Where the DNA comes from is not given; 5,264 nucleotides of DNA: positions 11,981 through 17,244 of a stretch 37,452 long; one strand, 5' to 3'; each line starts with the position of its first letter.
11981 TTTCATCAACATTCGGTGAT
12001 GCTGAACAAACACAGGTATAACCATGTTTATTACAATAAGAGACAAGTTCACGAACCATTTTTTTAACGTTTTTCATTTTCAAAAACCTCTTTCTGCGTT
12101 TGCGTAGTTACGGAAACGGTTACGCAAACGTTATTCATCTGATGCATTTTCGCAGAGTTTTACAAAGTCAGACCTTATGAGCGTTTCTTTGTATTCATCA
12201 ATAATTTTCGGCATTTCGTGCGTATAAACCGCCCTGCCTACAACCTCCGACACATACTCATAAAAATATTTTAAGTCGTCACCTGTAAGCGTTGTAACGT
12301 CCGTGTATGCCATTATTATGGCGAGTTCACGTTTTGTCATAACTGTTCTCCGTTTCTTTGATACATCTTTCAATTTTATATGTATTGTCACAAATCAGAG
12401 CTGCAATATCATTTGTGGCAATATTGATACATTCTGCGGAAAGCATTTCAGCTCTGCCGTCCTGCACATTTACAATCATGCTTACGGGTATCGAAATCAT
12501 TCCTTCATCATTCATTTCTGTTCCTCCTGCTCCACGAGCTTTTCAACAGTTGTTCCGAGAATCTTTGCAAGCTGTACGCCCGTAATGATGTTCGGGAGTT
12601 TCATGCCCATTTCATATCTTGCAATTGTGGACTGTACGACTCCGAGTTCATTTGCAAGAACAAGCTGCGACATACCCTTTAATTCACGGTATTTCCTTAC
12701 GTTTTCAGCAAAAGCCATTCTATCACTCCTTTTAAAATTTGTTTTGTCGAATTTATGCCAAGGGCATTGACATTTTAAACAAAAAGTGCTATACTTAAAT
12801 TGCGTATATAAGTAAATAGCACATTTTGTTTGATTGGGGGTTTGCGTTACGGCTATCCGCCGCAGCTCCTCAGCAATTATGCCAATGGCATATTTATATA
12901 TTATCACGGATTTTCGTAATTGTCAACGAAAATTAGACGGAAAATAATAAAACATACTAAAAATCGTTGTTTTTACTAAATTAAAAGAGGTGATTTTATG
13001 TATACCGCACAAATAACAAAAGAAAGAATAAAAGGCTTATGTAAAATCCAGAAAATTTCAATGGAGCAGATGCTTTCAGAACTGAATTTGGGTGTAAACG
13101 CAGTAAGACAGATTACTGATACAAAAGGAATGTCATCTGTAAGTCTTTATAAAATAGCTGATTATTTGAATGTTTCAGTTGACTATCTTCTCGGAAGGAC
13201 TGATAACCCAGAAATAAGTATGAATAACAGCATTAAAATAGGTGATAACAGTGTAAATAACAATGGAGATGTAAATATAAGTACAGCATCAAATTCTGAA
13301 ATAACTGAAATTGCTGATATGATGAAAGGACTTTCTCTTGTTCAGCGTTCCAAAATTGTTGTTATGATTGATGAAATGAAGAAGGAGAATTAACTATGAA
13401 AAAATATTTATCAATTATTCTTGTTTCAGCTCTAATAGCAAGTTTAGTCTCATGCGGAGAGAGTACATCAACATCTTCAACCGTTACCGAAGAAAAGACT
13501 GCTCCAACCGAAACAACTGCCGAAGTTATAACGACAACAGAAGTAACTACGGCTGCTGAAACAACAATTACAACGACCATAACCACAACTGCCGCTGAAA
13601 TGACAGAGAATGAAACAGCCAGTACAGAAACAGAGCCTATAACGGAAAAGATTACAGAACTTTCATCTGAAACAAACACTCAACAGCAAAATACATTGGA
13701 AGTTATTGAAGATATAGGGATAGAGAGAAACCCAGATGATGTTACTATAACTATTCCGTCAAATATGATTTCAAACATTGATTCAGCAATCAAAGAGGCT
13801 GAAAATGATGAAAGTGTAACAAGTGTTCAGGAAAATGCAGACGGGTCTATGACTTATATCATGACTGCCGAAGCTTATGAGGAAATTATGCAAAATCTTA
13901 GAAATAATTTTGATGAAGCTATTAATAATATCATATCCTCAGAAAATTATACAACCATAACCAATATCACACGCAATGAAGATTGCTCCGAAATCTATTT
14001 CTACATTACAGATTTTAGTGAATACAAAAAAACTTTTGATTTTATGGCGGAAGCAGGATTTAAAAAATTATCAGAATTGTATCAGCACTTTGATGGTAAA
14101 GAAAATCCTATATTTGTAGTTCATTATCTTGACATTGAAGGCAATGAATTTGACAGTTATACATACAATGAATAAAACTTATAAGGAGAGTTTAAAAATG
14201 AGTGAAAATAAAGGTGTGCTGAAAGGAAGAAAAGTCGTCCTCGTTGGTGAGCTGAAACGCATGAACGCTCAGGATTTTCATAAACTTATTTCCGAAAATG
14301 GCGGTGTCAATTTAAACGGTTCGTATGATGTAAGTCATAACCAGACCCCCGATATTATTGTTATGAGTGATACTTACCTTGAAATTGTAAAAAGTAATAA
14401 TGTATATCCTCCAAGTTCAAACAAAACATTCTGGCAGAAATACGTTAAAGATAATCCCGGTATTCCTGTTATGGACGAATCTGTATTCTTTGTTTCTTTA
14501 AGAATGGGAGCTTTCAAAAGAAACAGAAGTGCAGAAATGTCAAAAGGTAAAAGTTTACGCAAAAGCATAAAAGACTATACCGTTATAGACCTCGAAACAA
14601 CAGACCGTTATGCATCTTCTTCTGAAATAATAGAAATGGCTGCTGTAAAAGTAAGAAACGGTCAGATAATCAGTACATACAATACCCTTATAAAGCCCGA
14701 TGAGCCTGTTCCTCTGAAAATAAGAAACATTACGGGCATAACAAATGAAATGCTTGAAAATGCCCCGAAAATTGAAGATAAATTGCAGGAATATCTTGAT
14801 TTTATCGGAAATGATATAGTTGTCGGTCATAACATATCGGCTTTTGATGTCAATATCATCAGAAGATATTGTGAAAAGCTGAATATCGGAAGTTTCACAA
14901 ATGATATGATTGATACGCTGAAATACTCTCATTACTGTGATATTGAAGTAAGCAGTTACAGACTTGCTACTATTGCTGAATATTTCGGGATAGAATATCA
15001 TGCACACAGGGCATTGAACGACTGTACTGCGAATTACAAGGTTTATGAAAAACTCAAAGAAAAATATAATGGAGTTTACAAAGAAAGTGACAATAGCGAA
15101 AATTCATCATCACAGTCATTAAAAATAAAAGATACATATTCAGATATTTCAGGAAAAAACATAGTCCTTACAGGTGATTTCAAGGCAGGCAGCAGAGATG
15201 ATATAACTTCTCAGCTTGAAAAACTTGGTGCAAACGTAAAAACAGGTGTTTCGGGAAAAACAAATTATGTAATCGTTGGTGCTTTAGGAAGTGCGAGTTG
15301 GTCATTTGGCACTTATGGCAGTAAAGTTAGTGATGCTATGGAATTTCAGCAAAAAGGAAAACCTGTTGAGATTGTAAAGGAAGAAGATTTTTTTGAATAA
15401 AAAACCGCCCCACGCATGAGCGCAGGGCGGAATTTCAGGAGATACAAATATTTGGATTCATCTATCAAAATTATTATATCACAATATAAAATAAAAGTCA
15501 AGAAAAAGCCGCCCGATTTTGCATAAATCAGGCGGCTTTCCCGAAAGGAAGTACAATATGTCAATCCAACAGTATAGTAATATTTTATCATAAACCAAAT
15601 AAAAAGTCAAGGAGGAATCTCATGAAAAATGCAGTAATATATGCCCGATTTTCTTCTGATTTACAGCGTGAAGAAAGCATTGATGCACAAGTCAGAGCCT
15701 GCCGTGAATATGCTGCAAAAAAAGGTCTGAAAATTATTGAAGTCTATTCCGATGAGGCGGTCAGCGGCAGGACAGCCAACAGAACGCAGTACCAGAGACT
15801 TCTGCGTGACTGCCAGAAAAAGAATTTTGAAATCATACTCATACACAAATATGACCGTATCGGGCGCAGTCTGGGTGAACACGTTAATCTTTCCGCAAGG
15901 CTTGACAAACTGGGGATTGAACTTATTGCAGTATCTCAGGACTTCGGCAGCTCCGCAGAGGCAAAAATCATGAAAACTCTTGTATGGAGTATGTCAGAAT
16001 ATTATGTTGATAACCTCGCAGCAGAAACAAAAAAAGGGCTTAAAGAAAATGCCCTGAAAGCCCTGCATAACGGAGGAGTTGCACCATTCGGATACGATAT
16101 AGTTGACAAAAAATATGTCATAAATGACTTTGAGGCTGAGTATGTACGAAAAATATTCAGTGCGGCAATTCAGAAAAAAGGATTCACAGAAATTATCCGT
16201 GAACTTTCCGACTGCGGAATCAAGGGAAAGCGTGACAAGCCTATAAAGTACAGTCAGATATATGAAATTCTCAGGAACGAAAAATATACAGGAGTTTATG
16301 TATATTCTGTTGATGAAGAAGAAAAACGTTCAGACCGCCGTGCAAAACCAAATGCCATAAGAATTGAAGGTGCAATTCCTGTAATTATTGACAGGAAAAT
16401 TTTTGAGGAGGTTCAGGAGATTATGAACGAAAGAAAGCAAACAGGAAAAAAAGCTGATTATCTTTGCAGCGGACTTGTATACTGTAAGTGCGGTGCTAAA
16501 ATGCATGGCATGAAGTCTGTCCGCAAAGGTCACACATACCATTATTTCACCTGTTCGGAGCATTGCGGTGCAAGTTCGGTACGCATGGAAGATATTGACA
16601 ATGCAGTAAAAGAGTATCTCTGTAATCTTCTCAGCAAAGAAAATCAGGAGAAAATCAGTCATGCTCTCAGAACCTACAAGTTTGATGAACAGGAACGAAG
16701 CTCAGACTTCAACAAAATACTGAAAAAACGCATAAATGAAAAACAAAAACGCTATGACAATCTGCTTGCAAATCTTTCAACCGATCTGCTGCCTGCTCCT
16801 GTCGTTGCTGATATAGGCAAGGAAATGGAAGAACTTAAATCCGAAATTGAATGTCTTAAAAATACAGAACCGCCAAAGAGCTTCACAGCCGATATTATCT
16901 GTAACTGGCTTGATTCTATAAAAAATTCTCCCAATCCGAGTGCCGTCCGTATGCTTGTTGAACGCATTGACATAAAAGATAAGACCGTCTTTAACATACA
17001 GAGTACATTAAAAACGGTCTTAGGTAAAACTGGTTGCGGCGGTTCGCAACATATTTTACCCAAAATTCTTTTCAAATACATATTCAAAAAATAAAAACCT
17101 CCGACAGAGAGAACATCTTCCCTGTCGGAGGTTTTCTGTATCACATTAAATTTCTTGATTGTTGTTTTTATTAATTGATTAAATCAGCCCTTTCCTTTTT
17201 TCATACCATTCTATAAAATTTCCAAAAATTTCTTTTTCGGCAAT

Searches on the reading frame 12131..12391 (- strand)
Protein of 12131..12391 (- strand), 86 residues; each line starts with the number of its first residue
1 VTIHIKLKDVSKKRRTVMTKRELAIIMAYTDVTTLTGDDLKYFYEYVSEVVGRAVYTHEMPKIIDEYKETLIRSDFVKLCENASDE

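Call 24: find_related_loci(query=window:12131-12391:-, collection=viral_contigs, flank=10000)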
Query window:12131-12391:- (86 aa) in viral_contigs; peptide patterns used: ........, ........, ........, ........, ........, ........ (x = any residue, [..] = any of these).
14 stretches matched a pattern; 2 encode a relative of the query (tblastn E <= 1e-3); 2 distinct loci.
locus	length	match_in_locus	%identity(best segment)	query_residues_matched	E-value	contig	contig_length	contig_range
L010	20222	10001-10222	92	13-86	2e-43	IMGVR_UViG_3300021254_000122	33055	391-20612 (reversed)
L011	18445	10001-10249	73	4-86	2e-38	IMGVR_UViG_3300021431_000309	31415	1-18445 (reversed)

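Call 31: search_protein_families(library=pfam, proteins=[window:12131-12391:-], max_evalue=0.01)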
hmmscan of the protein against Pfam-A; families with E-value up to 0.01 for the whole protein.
window:12131-12391:- (86 aa): 1 family
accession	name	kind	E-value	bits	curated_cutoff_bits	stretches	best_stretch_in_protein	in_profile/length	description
PF24875.1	DUF7736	-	5e-10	39.8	25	1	21-73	2-51/59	Domain of unknown function (DUF7736)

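Call 32: search_protein_families(library=phrogs, proteins=[window:12131-12391:-], max_evalue=0.01)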
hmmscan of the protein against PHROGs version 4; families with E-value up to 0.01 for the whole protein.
window:12131-12391:- (86 aa): 1 family
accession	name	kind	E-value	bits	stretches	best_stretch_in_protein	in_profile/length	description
phrog_13999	-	unknown function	6.4e-07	30.2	1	18-83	4-67/71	-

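Call 43: find_homologous_proteins(query=window:12131-12391:-)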
Query window:12131-12391:- (86 aa): 11 proteins with E <= 0.001 among 11 candidates.
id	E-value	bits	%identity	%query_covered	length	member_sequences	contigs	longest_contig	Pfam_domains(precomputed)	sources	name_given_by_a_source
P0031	2.2e-36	141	97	80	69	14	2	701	PF24875.2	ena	-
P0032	2.0e-33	131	91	80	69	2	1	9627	PF24875.2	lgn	-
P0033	8.2e-33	129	91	80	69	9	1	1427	PF24875.2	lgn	-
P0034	3.6e-32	127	88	80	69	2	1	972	PF24875.2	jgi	jgi:hypothetical protein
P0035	9.7e-32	126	84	80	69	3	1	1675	PF24875.2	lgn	-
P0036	8.3e-31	123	84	80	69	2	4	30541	PF24875.2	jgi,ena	-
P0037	9.0e-31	123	86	80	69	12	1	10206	PF24875.2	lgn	-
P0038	1.6e-29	119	78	80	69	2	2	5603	PF24875.2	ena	-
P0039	1.8e-24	103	68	80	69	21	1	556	PF24875.2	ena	-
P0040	4.1e-17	79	59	79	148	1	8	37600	PF24875.2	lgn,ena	-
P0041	8.9e-17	78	59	80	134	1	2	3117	PF24875.2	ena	-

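Call 44: find_encoding_contigs(protein=P0040, flank=6000, max_places=3)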
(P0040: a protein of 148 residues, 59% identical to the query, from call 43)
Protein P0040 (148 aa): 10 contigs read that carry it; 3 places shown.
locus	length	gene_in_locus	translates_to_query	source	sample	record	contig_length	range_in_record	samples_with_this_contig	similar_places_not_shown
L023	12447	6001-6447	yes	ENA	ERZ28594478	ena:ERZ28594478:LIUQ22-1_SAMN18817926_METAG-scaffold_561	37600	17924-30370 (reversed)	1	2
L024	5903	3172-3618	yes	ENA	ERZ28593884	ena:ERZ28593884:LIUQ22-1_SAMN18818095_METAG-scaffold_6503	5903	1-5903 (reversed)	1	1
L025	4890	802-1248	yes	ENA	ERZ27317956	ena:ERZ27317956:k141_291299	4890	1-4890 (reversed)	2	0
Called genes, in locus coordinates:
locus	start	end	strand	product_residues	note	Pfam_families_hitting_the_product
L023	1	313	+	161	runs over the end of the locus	-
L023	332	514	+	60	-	-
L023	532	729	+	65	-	-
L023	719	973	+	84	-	-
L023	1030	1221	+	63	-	-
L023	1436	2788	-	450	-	PF00239:Resolvase, PF07508:Recombinase, PF13408:Zn_ribbon_recom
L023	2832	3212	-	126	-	PF13560:HTH_31, PF01381:HTH_3, PF13443:HTH_26 (weak)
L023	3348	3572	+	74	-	PF05339:DUF739 (weak), PF13560:HTH_31 (weak), PF01381:HTH_3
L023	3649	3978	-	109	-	PF13560:HTH_31, PF12844:HTH_19, PF01381:HTH_3, PF13443:HTH_26 (weak)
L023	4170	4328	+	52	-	-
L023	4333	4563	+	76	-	PF13560:HTH_31, PF01381:HTH_3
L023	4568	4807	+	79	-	-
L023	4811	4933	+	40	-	-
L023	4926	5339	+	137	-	PF00436:SSB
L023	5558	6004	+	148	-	-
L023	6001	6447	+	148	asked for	PF24875:DUF7736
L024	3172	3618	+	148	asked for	PF24875:DUF7736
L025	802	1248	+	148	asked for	PF24875:DUF7736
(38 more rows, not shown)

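Call 45: find_encoding_contigs(protein=P0037, flank=6000, max_places=2)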
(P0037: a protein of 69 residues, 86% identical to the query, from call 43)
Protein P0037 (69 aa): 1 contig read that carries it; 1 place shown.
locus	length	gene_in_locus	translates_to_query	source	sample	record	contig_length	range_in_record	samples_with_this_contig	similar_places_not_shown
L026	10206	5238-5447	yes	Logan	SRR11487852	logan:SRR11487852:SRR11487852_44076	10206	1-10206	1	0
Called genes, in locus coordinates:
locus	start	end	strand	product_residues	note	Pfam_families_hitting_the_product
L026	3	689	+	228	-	?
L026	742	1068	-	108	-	PF13443:HTH_26 (weak)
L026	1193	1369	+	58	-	-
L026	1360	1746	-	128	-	PF10711:DUF2513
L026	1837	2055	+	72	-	PF13560:HTH_31, PF12844:HTH_19 (weak), PF01381:HTH_3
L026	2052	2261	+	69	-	PF09669:Phage_pRha (weak)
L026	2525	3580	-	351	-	PF13276:HTH_21, PF00665:rve, PF13683:rve_3, PF13333:rve_2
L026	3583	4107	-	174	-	PF20310:HTH_Tnp_2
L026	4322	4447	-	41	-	-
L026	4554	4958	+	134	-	-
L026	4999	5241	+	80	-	-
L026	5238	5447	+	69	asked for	PF24875:DUF7736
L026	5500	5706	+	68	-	-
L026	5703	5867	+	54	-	-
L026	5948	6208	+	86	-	-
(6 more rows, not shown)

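Call 46: find_encoding_contigs(protein=P0032, flank=6000, max_places=2)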
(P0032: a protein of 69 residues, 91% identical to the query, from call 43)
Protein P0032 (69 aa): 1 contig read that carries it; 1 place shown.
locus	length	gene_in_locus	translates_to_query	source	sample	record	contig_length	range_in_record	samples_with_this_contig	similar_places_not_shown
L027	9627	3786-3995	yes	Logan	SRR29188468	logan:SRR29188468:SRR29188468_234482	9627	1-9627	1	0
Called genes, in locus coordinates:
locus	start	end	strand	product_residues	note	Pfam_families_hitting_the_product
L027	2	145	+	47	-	?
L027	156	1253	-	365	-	PF14659:Phage_int_SAM_3, PF00589:Phage_integrase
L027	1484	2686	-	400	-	PF00533:BRCT (faint), PF00929:RNase_T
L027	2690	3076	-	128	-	PF01381:HTH_3, PF12844:HTH_19 (weak)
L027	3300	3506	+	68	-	PF12844:HTH_19 (weak), PF13560:HTH_31, PF01381:HTH_3, PF13443:HTH_26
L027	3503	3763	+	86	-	-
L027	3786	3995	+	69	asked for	PF24875:DUF7736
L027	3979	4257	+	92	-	-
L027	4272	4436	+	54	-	-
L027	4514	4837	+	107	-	-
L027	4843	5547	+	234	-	-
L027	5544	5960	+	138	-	-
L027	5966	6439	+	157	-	-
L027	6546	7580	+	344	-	PF13495:Phage_int_SAM_4, PF00589:Phage_integrase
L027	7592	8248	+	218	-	PF02384:N6_Mtase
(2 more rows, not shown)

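Call 47: find_encoding_contigs(protein=P0038, flank=6000, max_places=2)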
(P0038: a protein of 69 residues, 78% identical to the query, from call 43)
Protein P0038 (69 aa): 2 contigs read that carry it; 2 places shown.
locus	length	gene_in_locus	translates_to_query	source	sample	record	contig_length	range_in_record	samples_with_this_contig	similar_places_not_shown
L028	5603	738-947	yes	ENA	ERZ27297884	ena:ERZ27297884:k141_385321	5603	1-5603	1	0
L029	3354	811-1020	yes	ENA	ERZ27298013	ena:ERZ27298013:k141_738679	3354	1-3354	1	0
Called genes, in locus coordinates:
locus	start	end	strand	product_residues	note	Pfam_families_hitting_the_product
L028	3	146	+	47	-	?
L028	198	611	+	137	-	-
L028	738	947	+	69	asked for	PF24875:DUF7736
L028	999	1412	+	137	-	-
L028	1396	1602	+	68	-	-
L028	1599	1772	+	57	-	-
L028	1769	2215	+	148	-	PF13744:HTH_37 (faint), PF15731:MqsA_antitoxin (faint), PF12844:HTH_19, PF13560:HTH_31 (weak), PF01381:HTH_3, PF12844:HTH_19, PF13560:HTH_31, PF01381:HTH_3, +4 more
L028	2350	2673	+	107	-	-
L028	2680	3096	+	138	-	-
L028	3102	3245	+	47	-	-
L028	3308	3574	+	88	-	-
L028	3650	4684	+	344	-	PF13495:Phage_int_SAM_4, PF00589:Phage_integrase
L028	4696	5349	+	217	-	PF02384:N6_Mtase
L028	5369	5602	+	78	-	?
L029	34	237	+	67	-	PF13560:HTH_31, PF12844:HTH_19 (weak), PF01381:HTH_3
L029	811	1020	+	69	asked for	PF24875:DUF7736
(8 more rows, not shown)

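Call 68: search_protein_families(library=ncbifam, proteins=[L011:12434-13213:+], max_evalue=0.001)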
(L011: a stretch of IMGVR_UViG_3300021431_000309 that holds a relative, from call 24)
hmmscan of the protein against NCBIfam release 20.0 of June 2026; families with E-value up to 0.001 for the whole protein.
L011:12434-13213:+ (259 aa): 8 families
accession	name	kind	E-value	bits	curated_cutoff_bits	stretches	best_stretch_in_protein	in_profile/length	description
NF040815.2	recomb_XerA_Arch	equivalog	5.9e-34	117.8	220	1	7-251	3-261/263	site-specific tyrosine recombinase/integron integrase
TIGR02225.1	recomb_XerD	equivalog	4.1e-23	82.1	329.6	1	10-253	7-283/290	site-specific tyrosine recombinase XerD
NF001399.0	PRK00283.1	subfamily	1.3e-20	73.9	279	1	10-253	16-292/300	tyrosine recombinase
TIGR02224.1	recomb_XerC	equivalog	1.7e-20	73.6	335.15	1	9-252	5-285/295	tyrosine recombinase XerC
TIGR02249.1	integrase_gron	subfamily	5.3e-14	52.3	265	2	8-172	6-180/315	integron integrase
NF003462.0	PRK05084.1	equivalog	2.4e-12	46.3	267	1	155-256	241-356/360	tyrosine recombinase XerS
NF011946.0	PRK15417.1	equivalog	8.4e-08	31.8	435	1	183-245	254-316/337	integron integrase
NF002685.0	PRK02436.1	equivalog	3.3e-07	30.4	178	1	8-235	6-237/245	site-specific tyrosine recombinase XerD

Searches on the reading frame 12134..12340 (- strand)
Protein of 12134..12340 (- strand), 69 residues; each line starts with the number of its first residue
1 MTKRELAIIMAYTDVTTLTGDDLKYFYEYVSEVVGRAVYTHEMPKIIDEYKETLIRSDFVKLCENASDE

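Call 82: predict_structure(alignment_id=A5)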
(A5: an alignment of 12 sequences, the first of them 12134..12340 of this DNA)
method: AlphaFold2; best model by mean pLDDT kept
length: 69 residues; sequences in the alignment: 12
mean_pLDDT: 88.5   pTM: 0.76
mean pLDDT of the five models: 88.5, 88.0, 87.0, 86.6, 86.6
residues with pLDDT >= 90: 44; 70-90: 19; 50-70: 6; < 50: 0
segments of 3 or more residues with pLDDT < 50: none
pLDDT, mean of each block of 10 residues (from residue 1): 89 78 90 93 92 95 82
secondary structure, 60 per line:
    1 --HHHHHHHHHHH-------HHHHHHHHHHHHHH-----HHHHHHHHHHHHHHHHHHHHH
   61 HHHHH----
elements in order: H3-13 H21-34 H40-65

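Call 84: fold_search(model_id=the predicted structure, library=pdb)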
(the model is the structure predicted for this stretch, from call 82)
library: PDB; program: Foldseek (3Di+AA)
matches with E <= 10: 37; with E <= 0.001: 0
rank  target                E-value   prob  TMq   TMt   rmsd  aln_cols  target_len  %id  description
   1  3lmo                  2.5e+00  0.08  0.31  0.24   9.2        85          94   12  Crystal Structure of specialized acyl carrier protein (RPA2022) from Rhodopseudomonas palustris, Northeast Structural Ge (released 2010-02-16)
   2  6hcg_P                3.0e+00  0.06  0.29  0.24   8.4        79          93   10  Klebsiella pneumoniae type II secretion system outer membrane complex. PulD, PulS and PulC HR domain. (released 2019-11-27)
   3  7of3_h                3.4e+00  0.10  0.40  0.30  12.6        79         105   14  Structure of a human mitochondrial ribosome large subunit assembly intermediate in complex with MTERF4-NSUN4 (dataset2 (released 2021-05-19)
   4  1a41                  3.6e+00  0.08  0.32  0.12   9.0        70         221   11  TYPE 1-TOPOISOMERASE CATALYTIC FRAGMENT FROM VACCINIA VIRUS (released 1999-06-01)
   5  5of3_F                3.6e+00  0.06  0.31  0.25   8.1        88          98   12  Crystal structure of the heterotrimeric PriSLX primase from S. solfataricus. (released 2017-11-29)
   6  9hcd_h                3.9e+00  0.08  0.37  0.26  13.4        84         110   11  Mouse mitoribosome large subunit assembly intermediate (with uL16m) bound to MRM3-dimer, DDX28 and the MALSU-L0R8F8-mt (released 2025-06-11)
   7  9ka6_C                4.9e+00  0.08  0.34  0.31   9.0        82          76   13  Crystal structure of beta-ketoacyl-ACP synthase FabH C112Q in complex with acyl-ACP from E. coli (released 2025-09-10)
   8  2l09_MODEL_1_A        5.2e+00  0.06  0.30  0.32   8.6        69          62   10  Solution NMR Structure of Protein asr4154 from Nostoc sp. PCC7120 Northeast Structural Genomics Consortium tar (released 2010-08-25)
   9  5luz_A                5.2e+00  0.05  0.28  0.05   6.8        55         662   20  Structure of Human Neurolysin (E475Q) in complex with neurotensin peptide products (released 2017-12-06)
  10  4g1v                  5.2e+00  0.03  0.24  0.07   9.4        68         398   15  X-ray structure of yeast flavohemoglobin (released 2012-11-14)
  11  3j7y_h                5.6e+00  0.08  0.40  0.31  12.1        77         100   13  Structure of the large ribosomal subunit from human mitochondria (released 2014-10-15)
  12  9gm6_D                5.9e+00  0.08  0.36  0.35   6.8        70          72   14  MukBEF in a nucleotide-bound state with open neck gate (heads core) (released 2025-03-26)
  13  3myv_A                7.1e+00  0.11  0.45  0.10   4.7        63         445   22  Crystal structure of a SusD superfamily protein (BVU_0732) from Bacteroides vulgatus ATCC 8482 at 1.80 A resolution (released 2010-06-02)
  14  8yho_B                7.1e+00  0.08  0.42  0.16   6.5        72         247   12  Cryo-EM structure of the trimeric HerA (released 2024-11-13)
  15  8x15_Q                7.5e+00  0.07  0.29  0.07   6.6        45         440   11  Structure of nucleosome-bound SRCAP-C in the apo state (released 2024-03-06)
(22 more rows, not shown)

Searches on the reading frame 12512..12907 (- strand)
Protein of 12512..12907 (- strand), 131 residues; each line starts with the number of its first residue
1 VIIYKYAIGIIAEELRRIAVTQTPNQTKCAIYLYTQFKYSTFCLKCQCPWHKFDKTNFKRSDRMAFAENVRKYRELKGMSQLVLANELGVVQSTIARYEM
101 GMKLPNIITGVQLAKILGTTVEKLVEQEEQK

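Call 33: search_protein_families(library=pfam, proteins=[window:12512-12907:-], max_evalue=0.001)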
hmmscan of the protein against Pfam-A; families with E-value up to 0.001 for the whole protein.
window:12512-12907:- (131 aa): 4 families
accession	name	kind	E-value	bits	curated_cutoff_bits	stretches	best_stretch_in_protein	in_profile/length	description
PF01381.28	HTH_3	-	2.7e-11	43.8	23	1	70-124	1-55/55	Helix-turn-helix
PF13560.12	HTH_31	-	6.7e-06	26.8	27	1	66-123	2-60/64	Helix-turn-helix domain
PF12844.13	HTH_19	-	4.1e-05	23.8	30.2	1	68-125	2-59/64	Helix-turn-helix domain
PF22495.2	HTH_92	-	0.00011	21.9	27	1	71-106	1-36/45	RsaL-like HTH domain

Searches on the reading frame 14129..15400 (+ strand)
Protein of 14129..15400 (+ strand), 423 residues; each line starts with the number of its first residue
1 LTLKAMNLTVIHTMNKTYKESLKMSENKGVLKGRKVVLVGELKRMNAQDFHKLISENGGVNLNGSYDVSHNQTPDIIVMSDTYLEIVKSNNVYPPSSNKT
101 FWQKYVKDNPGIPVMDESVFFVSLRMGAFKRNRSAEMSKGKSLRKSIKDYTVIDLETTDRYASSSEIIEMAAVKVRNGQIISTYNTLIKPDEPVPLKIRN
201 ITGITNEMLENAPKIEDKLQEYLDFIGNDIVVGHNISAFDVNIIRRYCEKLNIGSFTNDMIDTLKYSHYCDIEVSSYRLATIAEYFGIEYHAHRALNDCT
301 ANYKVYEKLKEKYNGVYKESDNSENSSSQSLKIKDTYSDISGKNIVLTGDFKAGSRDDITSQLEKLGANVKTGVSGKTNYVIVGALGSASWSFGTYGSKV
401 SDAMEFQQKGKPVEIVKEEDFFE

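Call 33: search_protein_families(library=pfam, proteins=[window:14129-15400:+], max_evalue=0.001)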
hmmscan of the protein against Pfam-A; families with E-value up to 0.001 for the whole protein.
window:14129-15400:+ (423 aa): 3 families
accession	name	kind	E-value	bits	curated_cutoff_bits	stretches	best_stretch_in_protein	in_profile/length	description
PF00929.31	RNase_T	-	2.2e-33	116.6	24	1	152-306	2-164/164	Exonuclease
PF00533.33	BRCT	-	4.5e-09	36.9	21.3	1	341-386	7-51/78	BRCA1 C Terminus (BRCT) domain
PF13482.12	RNase_H_2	-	3.5e-05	24.3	22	1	208-292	36-119/165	RNase_H superfamily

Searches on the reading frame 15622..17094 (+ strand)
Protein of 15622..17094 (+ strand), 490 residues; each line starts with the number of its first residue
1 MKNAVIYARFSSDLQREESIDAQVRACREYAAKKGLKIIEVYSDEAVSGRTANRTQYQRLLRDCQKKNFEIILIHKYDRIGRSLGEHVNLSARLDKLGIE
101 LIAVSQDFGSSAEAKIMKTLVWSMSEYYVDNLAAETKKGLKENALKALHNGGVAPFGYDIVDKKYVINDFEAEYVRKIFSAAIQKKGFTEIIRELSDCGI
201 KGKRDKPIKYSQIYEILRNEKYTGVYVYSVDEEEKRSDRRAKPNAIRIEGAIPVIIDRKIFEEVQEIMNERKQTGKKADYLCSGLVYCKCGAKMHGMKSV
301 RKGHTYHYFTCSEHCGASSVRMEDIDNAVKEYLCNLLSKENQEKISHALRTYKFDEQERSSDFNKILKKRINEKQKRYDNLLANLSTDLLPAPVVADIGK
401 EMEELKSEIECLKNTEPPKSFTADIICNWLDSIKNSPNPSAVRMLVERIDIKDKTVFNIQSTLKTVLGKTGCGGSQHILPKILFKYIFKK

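Call 35: search_protein_families(library=pfam, proteins=[window:15622-17094:+], max_evalue=0.001)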
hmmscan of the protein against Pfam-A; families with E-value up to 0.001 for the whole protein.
window:15622-17094:+ (490 aa): 3 families
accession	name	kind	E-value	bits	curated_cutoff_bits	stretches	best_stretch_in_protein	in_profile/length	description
PF00239.26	Resolvase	-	1.6e-31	109.8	23.3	1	4-145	1-141/145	Resolvase, N terminal domain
PF07508.19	Recombinase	-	1.2e-21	77.3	21.1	1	171-271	3-102/102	Recombinase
PF13408.12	Zn_ribbon_recom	-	1.7e-07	31.9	25.3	1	281-333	1-57/58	Recombinase zinc beta ribbon domain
